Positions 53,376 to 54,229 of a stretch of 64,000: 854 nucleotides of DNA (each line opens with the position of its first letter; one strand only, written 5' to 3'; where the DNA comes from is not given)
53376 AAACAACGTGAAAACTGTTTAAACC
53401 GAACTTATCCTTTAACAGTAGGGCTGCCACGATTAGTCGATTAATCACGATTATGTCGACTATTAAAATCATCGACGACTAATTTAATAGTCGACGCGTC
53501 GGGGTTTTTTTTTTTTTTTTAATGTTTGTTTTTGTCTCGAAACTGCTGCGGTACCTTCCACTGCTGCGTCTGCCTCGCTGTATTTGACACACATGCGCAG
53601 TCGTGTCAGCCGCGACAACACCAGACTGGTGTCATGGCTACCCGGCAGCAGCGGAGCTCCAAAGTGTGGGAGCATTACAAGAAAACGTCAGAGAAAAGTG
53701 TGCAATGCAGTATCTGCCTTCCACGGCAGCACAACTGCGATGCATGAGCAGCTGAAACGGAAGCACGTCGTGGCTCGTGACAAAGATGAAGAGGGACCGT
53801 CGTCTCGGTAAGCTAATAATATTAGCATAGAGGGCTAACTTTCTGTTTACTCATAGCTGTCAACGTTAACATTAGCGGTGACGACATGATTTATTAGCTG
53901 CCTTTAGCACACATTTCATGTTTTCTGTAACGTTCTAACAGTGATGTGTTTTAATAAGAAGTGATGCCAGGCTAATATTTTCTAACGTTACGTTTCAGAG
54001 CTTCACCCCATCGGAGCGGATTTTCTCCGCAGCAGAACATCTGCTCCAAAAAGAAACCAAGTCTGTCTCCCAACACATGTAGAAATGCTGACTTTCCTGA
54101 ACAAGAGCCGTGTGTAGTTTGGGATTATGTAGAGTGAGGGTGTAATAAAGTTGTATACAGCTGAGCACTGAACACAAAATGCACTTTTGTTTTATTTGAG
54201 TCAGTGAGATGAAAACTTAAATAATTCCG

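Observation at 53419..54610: A hAT non-autonomous element carries a compact spliced BED zinc-finger mini-gene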

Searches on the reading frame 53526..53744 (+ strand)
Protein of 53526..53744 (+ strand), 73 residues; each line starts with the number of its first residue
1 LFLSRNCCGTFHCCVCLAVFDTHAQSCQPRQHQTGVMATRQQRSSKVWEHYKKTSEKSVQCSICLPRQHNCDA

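Call 22: list_cluster_members(proteins=[window:53526-53744:+, window:53584-53808:+, window:53634-53744:+, window:53487-53675:-, window:53998-54177:-])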
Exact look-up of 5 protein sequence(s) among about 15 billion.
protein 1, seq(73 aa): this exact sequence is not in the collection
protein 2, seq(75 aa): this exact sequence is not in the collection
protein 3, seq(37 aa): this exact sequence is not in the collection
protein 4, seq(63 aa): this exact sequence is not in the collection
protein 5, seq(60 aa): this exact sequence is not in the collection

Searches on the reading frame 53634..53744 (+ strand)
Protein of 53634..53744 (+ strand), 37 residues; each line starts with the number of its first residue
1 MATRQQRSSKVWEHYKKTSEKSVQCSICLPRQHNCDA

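Call 5: search_protein_families(library=pfam, proteins=[window:53634-53744:+], max_evalue=10)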
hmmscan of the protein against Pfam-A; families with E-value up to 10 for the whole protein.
seq(37 aa): 1 family
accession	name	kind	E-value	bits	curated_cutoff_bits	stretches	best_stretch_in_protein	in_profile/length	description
PF02892.21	zf-BED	-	0.00051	20.5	20.6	1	9-28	1-22/44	BED zinc finger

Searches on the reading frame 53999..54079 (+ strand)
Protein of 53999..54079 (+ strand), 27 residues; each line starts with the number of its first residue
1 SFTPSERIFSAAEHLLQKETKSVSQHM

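Call 46: search_protein_families(library=pfam, proteins=[window:53999-54079:+], max_evalue=10)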
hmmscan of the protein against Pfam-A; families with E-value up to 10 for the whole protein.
seq(27 aa): 0 families
